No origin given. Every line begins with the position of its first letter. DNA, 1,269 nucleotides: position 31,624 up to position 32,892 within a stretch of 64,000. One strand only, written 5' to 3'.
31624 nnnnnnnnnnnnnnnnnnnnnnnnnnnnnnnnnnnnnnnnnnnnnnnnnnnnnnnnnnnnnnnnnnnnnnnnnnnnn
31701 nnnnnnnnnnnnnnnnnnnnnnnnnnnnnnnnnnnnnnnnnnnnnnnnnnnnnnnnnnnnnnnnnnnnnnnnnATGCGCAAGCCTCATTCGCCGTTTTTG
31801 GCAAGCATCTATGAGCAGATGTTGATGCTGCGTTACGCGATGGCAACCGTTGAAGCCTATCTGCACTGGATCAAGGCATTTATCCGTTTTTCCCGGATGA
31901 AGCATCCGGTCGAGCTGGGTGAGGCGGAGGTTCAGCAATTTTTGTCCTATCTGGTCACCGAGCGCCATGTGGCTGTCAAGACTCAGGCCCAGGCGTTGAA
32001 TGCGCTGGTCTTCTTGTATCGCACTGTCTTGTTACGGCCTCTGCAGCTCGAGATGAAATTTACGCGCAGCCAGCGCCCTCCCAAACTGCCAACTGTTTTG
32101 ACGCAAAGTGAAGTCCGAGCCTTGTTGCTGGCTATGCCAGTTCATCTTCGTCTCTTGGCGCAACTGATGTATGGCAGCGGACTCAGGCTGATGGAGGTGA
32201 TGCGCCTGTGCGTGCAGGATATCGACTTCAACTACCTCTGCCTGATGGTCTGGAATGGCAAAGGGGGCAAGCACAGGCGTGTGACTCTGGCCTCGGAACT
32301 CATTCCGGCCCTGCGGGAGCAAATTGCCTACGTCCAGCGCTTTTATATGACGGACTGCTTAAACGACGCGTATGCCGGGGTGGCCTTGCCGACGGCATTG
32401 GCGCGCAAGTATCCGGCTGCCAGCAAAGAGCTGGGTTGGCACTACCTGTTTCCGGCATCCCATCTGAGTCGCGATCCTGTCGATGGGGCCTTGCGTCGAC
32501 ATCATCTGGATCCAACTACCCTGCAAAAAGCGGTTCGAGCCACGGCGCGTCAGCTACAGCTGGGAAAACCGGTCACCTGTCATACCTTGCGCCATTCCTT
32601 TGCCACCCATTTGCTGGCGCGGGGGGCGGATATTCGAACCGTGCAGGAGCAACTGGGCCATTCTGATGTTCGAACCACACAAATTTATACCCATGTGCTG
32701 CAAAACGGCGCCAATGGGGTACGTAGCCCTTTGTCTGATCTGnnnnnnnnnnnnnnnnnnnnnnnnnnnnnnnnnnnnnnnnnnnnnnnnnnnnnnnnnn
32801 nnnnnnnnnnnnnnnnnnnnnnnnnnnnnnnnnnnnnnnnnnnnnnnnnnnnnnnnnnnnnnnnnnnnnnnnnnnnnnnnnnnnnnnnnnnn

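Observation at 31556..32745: Second, non-class-1 integron integrase with a cassette-less attI-like region joined at G|TT to the sul3 module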

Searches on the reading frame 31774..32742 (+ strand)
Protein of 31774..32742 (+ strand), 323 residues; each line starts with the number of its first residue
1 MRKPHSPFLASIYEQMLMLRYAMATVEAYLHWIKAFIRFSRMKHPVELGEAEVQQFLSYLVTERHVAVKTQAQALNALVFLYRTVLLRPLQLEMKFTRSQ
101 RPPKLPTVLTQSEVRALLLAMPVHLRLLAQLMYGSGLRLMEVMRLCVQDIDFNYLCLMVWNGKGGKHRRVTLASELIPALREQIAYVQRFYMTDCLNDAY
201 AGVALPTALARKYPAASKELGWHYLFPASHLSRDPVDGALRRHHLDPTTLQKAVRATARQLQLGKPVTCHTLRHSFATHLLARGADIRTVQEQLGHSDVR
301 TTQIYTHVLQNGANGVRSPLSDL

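Call 3: search_protein_families(proteins=[window:31774-32742:+], library=ncbifam, max_evalue=0.001)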
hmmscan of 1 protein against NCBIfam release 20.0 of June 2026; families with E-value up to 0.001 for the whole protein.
window:31774-32742:+ (323 aa): 12 families
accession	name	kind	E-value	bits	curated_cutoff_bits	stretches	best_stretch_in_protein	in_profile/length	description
TIGR02249.1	integrase_gron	subfamily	4.8e-134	446.7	265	1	8-323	1-315/315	integron integrase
NF011946.0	PRK15417.1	equivalog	7.4e-88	294.9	435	1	10-322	18-329/337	integron integrase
NF040815.2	recomb_XerA_Arch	equivalog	1.8e-49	168.7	220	2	241-311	187-257/263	site-specific tyrosine recombinase/integron integrase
TIGR02225.1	recomb_XerD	equivalog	3.3e-42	144.8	329.6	2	241-311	207-277/290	site-specific tyrosine recombinase XerD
NF001399.0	PRK00283.1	subfamily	3.1e-41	141.6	279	1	21-311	22-286/300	tyrosine recombinase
TIGR02224.1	recomb_XerC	equivalog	1.2e-39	136.4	335.15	2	243-309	212-278/295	tyrosine recombinase XerC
NF002331.0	PRK01287.1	subfamily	2.7e-26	92.4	371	2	244-308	247-312/365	site-specific tyrosine recombinase XerC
NF003462.0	PRK05084.1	equivalog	5.8e-19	68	267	2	248-311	286-347/360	tyrosine recombinase XerS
NF007370.0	PRK09870.1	subfamily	1.7e-10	40.9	221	1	257-307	128-178/200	tyrosine-type DNA invertase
NF007371.0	PRK09871.1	subfamily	3.7e-06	26.6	222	1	267-307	133-173/198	tyrosine-type DNA invertase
NF040693.1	recomb_GmtY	equivalog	5.4e-05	22.6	340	0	267-308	391-432/441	gamma-mobile-trio recombinase GmtY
NF002685.0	PRK02436.1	equivalog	0.00011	22.2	178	1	110-188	98-175/245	site-specific tyrosine recombinase XerD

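Call 6: profile_search(protein=window:31774-32742:+)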
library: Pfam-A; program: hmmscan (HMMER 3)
A. the first sequence (323 residues): domains with independent E <= 10: 4; with E <= 0.001: 2
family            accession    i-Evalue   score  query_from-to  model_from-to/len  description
Phage_integrase   PF00589.27    5.9e-35   121.0     108-309         2-169/172  Phage integrase family
Phage_int_SAM_4   PF13495.12    2.8e-26    92.2       9-91          2-84/85  Phage integrase, N-terminal SAM-like domain
Phage_int_SAM_1   PF02899.23       0.17    12.6      21-83         14-77/83  Phage integrase, N-terminal SAM-like domain
Phage_integr_3    PF16795.10        7.9     6.8     124-154        19-51/161  Archaeal phage integrase

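Call 16: find_homologous_proteins(query=window:31774-32742:+, max_evalue=1e-20)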
Query window:31774-32742:+ (323 aa): 7998 proteins with E <= 1e-20 among 8000 candidates; the best 120 are listed.
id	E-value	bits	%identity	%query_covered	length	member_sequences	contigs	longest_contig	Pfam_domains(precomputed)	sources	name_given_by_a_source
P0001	8.3e-209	710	99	100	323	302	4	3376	PF13495.13,PF00589.28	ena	-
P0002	5.2e-196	668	92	100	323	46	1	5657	PF13495.13,PF00589.28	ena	-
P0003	1.0e-189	647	100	90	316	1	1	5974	PF13495.13,PF00589.28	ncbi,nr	ncbi:integron integrase [Salmonella enterica subsp. enterica serovar London]|nr:integron integrase [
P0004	1.9e-185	633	87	100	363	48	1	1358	PF13495.13,PF00589.28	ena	-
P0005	5.7e-178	609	90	100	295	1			PF13495.13,PF00589.28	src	-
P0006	3.5e-163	560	78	100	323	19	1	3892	PF13495.13,PF00589.28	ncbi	ncbi:MAG: integron integrase [Aeromonadaceae bacterium]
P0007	1.5e-162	558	79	100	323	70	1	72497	PF13495.13,PF00589.28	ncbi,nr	ncbi:integron integrase [Aeromonas veronii]|nr:integron integrase [Aeromonas veronii]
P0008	1.4e-161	555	78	100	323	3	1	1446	PF13495.13,PF00589.28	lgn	-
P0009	1.3e-159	548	76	100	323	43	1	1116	PF13495.13,PF00589.28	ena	-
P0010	1.1e-152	526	73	100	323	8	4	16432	PF13495.13,PF00589.28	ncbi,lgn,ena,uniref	ncbi:MAG: integron integrase [Plesiomonas sp.]|uniref:integron integrase n=1 Tax=Plesiomonas sp. Tax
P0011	3.2e-152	524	75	100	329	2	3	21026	PF13495.13,PF00589.28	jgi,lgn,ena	-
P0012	1.1e-151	522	74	100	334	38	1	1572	PF13495.13,PF00589.28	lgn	-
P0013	3.5e-150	517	72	100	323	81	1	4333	PF13495.13,PF00589.28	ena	-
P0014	8.7e-144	496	99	71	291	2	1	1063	PF13495.13,PF00589.28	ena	-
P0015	2.1e-137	475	65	100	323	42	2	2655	PF13495.13,PF00589.28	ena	-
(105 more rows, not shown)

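Call 18: find_encoding_contigs(protein=P0002, flank=6000, max_places=6)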
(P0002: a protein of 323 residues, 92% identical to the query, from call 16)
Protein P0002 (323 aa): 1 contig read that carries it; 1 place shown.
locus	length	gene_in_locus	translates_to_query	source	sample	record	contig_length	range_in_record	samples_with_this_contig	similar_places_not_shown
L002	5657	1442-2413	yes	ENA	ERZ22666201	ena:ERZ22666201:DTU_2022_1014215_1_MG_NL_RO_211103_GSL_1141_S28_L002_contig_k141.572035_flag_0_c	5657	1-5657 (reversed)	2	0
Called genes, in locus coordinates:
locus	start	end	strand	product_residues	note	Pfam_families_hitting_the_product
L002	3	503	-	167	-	?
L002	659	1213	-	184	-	PF00912:Transgly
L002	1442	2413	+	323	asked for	PF13495:Phage_int_SAM_4, PF00589:Phage_integrase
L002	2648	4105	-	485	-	PF08668:HDOD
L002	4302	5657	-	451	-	?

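Call 19: find_encoding_contigs(protein=P0007, flank=8000, max_places=4)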
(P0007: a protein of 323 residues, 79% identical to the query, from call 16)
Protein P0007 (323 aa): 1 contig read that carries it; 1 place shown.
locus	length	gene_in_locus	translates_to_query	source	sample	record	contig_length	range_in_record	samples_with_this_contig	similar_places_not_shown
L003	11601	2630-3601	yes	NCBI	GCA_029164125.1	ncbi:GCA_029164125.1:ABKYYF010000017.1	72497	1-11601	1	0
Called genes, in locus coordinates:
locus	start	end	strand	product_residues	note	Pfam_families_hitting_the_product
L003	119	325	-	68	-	PF00313:CSD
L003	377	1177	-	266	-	-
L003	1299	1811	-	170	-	-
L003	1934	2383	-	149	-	-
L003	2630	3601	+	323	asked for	PF13495:Phage_int_SAM_4, PF00589:Phage_integrase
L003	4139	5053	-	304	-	PF00126:HTH_1, PF03466:LysR_substrate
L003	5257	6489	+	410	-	PF00561:Abhydrolase_1 (faint), PF12146:Hydrolase_4, PF12697:Abhydrolase_6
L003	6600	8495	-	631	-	-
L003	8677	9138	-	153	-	PF03061:4HBT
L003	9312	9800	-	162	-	-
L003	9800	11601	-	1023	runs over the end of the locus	PF01565:FAD_binding_4, PF02913:FAD-oxidase_C, PF13183:Fer4_8 (faint)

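Call 25: find_encoding_contigs(protein=P0001, flank=6000, max_places=10)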
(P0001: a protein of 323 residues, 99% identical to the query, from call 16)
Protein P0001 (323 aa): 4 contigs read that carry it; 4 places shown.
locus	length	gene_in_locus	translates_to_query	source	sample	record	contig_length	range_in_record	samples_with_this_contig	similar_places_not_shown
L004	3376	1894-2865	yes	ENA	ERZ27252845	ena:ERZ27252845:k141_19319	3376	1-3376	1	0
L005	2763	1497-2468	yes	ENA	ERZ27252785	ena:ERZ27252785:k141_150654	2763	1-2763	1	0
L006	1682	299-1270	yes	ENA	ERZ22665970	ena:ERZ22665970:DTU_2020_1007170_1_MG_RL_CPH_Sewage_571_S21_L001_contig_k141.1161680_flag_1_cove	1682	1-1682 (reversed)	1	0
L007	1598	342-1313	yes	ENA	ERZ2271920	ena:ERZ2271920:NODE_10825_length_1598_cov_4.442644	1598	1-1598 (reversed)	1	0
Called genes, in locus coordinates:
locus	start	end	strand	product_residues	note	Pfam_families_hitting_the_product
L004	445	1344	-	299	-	PF04986:Y2_Tnp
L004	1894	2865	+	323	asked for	PF13495:Phage_int_SAM_4, PF00589:Phage_integrase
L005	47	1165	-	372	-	PF14319:Zn_Tnp_IS91, PF04986:Y2_Tnp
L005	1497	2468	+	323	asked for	PF13495:Phage_int_SAM_4, PF00589:Phage_integrase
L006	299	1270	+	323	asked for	PF13495:Phage_int_SAM_4, PF00589:Phage_integrase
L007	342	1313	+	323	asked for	PF13495:Phage_int_SAM_4, PF00589:Phage_integrase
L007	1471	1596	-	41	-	?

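Call 44: search_dna_similar(query=window:31774-32742:+, collection=plasmids, mode=protein, max_rows=60, rows=spread, max_evalue=1e-30)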
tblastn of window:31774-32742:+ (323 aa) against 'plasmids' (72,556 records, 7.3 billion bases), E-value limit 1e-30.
The search stops at 5000 records and this limit was reached: more records match than are counted here, and every count below describes the 5000 best-scoring records only.
Records with a match: at least 5000; places in all: 6101; records where one place covers at least 80% of the query: 4968.
Best place of each record, by identity: >=99% 94; 95-99% 1; <60% 4905.
By first word of the organism name: Klebsiella 1953; Escherichia 1476; Salmonella 449; Enterobacter 367; Citrobacter 159; Pseudomonas 111; Shigella 96; Aeromonas 58; Providencia 45; uncultured 35; and 40 more.
By predicted mobility (MOB-suite, as given by PLSDB): conjugative 3534; non-mobilizable 804; mobilizable 662.
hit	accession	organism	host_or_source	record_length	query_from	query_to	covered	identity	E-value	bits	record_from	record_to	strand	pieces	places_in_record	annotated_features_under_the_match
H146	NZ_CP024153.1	Escherichia coli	single cell,clinical patient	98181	1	323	100%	100.0%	0e+0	664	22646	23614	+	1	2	integron integrase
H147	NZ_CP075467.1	Escherichia coli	pig,genome,pig farm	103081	1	153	47%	99.3%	2e-92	307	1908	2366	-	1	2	phage integrase N-terminal SAM-like domain-containing protein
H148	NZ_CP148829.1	Salmonella enterica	Chicken,single cell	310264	5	323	99%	45.9%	1e-82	279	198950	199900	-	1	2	intI2: class 2 integron integrase IntI2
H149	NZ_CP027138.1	Escherichia coli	-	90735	5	323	99%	45.9%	2e-81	276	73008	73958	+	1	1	none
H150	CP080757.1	Klebsiella pneumoniae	Homo sapiens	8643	9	323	98%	46.3%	5e-81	275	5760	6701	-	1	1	none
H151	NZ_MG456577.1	Vibrio alginolyticus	shrimp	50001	9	323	98%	46.3%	5e-81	275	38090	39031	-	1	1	intI1: class 1 integron integrase IntI1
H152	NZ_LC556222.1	Klebsiella pneumoniae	-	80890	9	323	98%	46.3%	5e-81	275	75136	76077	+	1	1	intI1: class 1 integron integrase IntI1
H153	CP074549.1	Enterobacter cloacae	Homo sapiens,urine cc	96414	9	323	98%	46.3%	5e-81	275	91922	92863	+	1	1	intI1: class 1 integron integrase IntI1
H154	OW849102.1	Enterobacter cloacae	Homo sapiens,Complejo Asistencial ...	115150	9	323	98%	46.3%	5e-81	275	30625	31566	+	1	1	Tyrosine recombinase XerD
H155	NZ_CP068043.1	Escherichia coli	Bovine,cell culture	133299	9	323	98%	46.3%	5e-81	275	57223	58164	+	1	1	intI1: class 1 integron integrase IntI1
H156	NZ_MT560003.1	Salmonella enterica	-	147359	9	323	98%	46.3%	5e-81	275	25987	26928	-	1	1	intI1: class 1 integron integrase IntI1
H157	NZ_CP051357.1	Salmonella enterica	swine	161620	9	323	98%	46.3%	5e-81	275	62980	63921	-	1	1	intI1: class 1 integron integrase IntI1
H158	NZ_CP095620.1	Klebsiella pneumoniae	Homo sapiens,Pure culture one microbial ...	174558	9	323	98%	46.3%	5e-81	275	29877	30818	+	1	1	intI1: class 1 integron integrase IntI1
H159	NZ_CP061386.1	Klebsiella pneumoniae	Homo sapiens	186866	9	323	98%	46.3%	5e-81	275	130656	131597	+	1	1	intI1: class 1 integron integrase IntI1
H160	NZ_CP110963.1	Klebsiella pneumoniae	Homo sapiens,rectal swab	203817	9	323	98%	46.3%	5e-81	275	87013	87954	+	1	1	intI1: class 1 integron integrase IntI1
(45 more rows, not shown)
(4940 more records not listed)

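Call 45: search_solved_structures(query=window:31774-32742:+, show_alignments=1)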
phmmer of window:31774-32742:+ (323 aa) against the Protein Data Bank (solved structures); distinct sequences matched with E-value up to 0.001: 15.
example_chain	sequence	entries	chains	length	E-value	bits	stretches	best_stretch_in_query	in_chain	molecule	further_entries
2a3v_A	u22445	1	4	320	6.1e-116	390.1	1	6-322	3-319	site-specific recombinase IntI4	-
5hxy_A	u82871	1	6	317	4.7e-31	111.4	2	240-310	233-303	Tyrosine recombinase XerA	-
4a8e_A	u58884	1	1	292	7.7e-30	107.4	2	241-309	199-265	PROBABLE TYROSINE RECOMBINASE XERC-LIKE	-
1a0p_A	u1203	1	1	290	4.7e-19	71.9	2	267-309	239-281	SITE-SPECIFIC RECOMBINASE XERD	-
5dcf_A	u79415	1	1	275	1.2e-17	67.3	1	267-309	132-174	Tyrosine recombinase XerD,DNA translocase FtsK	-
5dor_A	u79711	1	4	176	5e-10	42.3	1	251-309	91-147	Integrase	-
5jjv_A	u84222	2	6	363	5.7e-10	42.1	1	269-308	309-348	Tyrosine recombinase XerH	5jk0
5c6k_A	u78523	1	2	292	6.4e-10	42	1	251-308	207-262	Integrase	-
5vfz_A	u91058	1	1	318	1.1e-09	41.2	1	260-316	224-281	Gp33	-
3nkh_A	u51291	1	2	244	1.7e-08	37.3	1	245-311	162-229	Integrase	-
9i5v_14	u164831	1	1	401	2.7e-08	36.6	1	263-308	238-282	Ribosome-associated translation inhibitor RaiA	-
1aih_A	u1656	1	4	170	6.5e-07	32.1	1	259-310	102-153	HP1 INTEGRASE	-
6emy_A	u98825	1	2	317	8.9e-05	25.1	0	261-313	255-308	Int protein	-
6en0_A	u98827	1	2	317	0.00011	24.8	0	261-313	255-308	Int protein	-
6emz_A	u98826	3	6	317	0.00027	23.5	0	261-313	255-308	Int protein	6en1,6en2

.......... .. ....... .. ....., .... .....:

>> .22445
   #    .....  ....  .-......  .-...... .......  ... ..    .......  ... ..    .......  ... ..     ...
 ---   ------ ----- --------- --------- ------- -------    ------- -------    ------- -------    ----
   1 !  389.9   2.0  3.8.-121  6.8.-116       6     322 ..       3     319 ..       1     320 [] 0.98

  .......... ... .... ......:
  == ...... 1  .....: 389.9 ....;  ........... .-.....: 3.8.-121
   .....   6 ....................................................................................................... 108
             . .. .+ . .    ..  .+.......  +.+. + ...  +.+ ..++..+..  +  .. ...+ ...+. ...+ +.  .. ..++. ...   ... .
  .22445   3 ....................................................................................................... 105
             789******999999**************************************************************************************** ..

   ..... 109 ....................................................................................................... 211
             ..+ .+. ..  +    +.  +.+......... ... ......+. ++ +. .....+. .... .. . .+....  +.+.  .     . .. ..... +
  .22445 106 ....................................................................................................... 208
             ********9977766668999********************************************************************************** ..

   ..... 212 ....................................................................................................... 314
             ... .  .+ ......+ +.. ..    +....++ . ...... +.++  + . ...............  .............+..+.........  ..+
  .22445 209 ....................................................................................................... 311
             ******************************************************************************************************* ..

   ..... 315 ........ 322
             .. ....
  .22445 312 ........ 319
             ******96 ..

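Call 76: search_protein_families(proteins=[L002:659-1213:-, L002:3-503:-], library=ncbifam, max_evalue=0.00001)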
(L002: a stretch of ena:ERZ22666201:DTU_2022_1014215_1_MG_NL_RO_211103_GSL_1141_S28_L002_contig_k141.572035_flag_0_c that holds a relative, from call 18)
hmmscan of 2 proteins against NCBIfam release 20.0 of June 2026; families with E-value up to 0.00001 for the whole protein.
L002:659-1213:- (184 aa): 3 families
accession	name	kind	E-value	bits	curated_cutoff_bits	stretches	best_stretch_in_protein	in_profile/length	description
TIGR02073.1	PBP_1c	equivalog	1e-08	34.3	494.2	1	77-180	91-198/728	penicillin-binding protein 1C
TIGR02074.1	PBP_1a_fam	subfamily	5.5e-06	25.5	508.75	1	81-180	65-167/535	PBP1A family penicillin-binding protein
NF008414.0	PRK11240.1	equivalog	6.1e-06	24.6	1121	1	81-179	126-227/774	peptidoglycan glycosyltransferase PbpC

L002:3-503:- (167 aa): 0 families
